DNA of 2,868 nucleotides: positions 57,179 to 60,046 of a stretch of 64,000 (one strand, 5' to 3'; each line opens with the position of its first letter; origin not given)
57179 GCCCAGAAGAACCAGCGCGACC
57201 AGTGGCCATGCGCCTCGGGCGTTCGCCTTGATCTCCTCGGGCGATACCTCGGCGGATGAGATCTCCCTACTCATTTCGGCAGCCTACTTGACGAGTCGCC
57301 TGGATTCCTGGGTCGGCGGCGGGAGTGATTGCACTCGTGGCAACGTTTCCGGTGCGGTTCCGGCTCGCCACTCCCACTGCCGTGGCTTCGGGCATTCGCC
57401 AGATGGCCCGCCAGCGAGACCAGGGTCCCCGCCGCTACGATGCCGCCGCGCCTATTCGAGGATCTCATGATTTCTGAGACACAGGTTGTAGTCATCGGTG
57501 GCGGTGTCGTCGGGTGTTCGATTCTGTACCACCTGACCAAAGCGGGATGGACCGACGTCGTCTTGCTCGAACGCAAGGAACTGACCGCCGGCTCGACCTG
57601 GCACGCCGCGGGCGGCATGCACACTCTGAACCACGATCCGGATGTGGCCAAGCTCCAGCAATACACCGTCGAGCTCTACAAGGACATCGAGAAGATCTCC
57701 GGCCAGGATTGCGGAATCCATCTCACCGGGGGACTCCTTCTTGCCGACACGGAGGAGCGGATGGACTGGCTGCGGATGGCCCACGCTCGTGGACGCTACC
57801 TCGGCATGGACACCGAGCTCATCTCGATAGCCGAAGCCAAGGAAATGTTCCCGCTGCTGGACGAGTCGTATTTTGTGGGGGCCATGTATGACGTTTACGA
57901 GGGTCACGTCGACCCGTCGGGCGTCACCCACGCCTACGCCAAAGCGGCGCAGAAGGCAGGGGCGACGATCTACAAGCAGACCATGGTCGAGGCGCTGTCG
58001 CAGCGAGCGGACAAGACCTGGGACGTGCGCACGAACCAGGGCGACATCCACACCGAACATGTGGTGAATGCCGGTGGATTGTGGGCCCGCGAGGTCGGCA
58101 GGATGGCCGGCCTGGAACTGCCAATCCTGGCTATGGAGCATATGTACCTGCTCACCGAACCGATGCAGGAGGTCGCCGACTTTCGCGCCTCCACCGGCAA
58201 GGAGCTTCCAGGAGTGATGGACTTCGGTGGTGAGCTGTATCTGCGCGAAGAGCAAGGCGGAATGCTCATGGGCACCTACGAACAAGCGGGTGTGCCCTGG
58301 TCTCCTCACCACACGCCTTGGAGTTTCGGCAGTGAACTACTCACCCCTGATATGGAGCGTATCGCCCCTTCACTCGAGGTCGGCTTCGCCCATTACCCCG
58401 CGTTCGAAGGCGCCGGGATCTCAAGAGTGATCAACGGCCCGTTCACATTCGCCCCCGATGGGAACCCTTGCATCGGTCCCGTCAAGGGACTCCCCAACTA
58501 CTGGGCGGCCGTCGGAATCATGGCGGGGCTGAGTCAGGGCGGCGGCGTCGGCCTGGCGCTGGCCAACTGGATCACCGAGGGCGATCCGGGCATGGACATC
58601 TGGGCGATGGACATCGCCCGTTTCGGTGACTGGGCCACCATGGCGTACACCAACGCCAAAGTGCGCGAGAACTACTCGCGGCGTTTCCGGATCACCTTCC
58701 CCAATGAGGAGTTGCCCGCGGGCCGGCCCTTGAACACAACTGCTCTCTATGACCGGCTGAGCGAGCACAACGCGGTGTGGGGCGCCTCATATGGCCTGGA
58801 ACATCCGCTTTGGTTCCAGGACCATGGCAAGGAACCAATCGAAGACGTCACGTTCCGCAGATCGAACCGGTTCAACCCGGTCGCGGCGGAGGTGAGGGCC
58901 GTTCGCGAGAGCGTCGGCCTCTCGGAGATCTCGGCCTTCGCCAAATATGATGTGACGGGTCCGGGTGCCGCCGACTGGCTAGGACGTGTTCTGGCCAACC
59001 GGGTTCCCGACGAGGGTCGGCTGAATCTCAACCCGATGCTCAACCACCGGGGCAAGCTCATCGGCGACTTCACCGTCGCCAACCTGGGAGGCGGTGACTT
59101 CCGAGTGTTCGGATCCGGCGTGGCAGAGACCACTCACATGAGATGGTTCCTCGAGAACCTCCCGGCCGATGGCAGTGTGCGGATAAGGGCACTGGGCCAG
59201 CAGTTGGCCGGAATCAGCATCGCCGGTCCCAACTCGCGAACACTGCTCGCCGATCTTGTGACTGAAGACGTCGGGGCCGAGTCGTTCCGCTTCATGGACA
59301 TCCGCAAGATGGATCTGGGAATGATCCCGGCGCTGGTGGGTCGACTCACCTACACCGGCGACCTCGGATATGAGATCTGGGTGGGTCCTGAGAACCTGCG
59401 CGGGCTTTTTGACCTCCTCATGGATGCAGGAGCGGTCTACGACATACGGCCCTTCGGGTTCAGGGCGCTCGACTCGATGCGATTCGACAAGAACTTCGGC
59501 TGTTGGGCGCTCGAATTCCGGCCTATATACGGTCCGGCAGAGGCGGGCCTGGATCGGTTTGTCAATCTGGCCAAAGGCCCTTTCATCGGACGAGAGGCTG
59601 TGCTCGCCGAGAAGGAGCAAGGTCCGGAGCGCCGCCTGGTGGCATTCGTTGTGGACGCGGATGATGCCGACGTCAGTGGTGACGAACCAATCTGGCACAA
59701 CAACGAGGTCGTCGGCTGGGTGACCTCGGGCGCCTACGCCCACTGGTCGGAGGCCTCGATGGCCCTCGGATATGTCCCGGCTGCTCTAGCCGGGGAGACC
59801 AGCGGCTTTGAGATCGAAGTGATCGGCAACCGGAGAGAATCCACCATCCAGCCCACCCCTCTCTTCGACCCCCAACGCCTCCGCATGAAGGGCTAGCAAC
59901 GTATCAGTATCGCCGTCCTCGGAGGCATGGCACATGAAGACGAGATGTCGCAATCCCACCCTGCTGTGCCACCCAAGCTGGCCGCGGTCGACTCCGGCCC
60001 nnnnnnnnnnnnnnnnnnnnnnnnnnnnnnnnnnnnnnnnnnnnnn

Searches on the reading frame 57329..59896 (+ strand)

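Call 9: search_protein_families(library=pfam, proteins=[window:57329-59896:+], max_evalue=0.01)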
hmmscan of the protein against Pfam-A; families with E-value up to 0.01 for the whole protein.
window:57329-59896:+ (855 aa): 10 families
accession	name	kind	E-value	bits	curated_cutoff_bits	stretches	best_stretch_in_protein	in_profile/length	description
PF01266.30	DAO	-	1.1e-69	236.1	27.9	1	53-414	2-353/353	FAD dependent oxidoreductase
PF01571.26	GCV_T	-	3.2e-58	197.4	25.6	1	473-743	1-254/255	Aminomethyltransferase folate-binding domain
PF08669.17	GCV_T_C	-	1.3e-18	67.1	25.9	1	768-847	1-80/80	Glycine cleavage T-protein C-terminal barrel domain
PF16350.10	FAO_M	-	4.6e-16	59.2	27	1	417-470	1-55/56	FAD dependent oxidoreductase central domain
PF00890.30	FAD_binding_2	-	2.8e-07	30.5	20.4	1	53-233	2-175/414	FAD binding domain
PF13738.12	Pyr_redox_3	-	3.3e-05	23.7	30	0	200-252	84-135/305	Pyridine nucleotide-disulphide oxidoreductase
PF01946.23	Thi4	-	0.00041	20.1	26.2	1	42-97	8-62/235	Thi4 family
PF07992.20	Pyr_redox_2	-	0.00044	20.2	26.1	0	51-84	143-175/291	Pyridine nucleotide-disulphide oxidoreductase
PF13450.12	NAD_binding_8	-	0.0024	18.6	21.9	1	55-101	1-46/68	NAD(P)-binding Rossmann-like domain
PF13454.12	NAD_binding_9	-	0.0053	17.2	21.8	0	54-102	1-53/155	FAD-NAD(P)-binding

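Call 10: search_protein_families(library=ncbifam, proteins=[window:57329-59896:+], max_evalue=0.01)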
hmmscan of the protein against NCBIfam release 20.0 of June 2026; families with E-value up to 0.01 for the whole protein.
window:57329-59896:+ (855 aa): 38 families (the best 25 are shown)
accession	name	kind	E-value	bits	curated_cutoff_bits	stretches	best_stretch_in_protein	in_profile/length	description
NF053776.1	TmaoDeMthMsil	equivalog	9.6e-47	159.9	1100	1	520-854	420-762/763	trimethylamine N-oxide demethylase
NF001567.0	PRK00389.1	subfamily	4.7e-45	154.1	300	1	514-848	30-355/359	glycine cleavage system aminomethyltransferase GcvT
TIGR01372.1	soxA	subfamily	1.1e-40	139.3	1164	1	517-854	645-995/996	sarcosine oxidase subunit alpha family protein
TIGR00528.1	gcvT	equivalog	1.1e-35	123.2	235.85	1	515-831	29-345/362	glycine cleavage system aminomethyltransferase GcvT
NF010093.0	PRK13579.1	equivalog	1.9e-29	102.6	459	1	519-847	42-365/371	glycine cleavage system aminomethyltransferase GcvT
TIGR02352.1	thiamin_ThiO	equivalog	4.5e-29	101.6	250.8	1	53-262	1-216/351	glycine oxidase ThiO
NF009133.0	PRK12486.1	equivalog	1.1e-20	73.9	410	1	515-841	41-364/369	dimethylsulfoniopropionate demethylase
NF008425.0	PRK11259.1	equivalog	1.1e-20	73.9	257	1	49-272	3-222/377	N-methyl-L-tryptophan oxidase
TIGR01373.1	soxB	subfamily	1.2e-20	73.7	529.45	1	52-432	32-399/407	sarcosine oxidase subunit beta family protein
TIGR03377.1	glycerol3P_GlpA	equivalog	5.9e-20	71.3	552.8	1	52-268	1-219/530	anaerobic glycerol-3-phosphate dehydrogenase subunit GlpA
NF008313.0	PRK11101.1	equivalog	4.8e-18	65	425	1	49-266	7-226/548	anaerobic glycerol-3-phosphate dehydrogenase subunit A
NF008726.1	PRK11728.1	equivalog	5e-17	61.8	299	1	52-263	2-212/389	L-2-hydroxyglutarate oxidase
NF033460.1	glycerol3P_ox_II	equivalog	7.3e-17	61.6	460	1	51-262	2-217/361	type 2 glycerol-3-phosphate oxidase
NF050086.1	pipecolate_AmaA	exception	9.3e-16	57.5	600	1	49-253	24-237/425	L-pipecolate oxidase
TIGR03364.1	HpnW_proposed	hypoth_equivalog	5.9e-15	55.2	285.1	1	52-247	2-191/365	TIGR03364 family FAD-dependent oxidoreductase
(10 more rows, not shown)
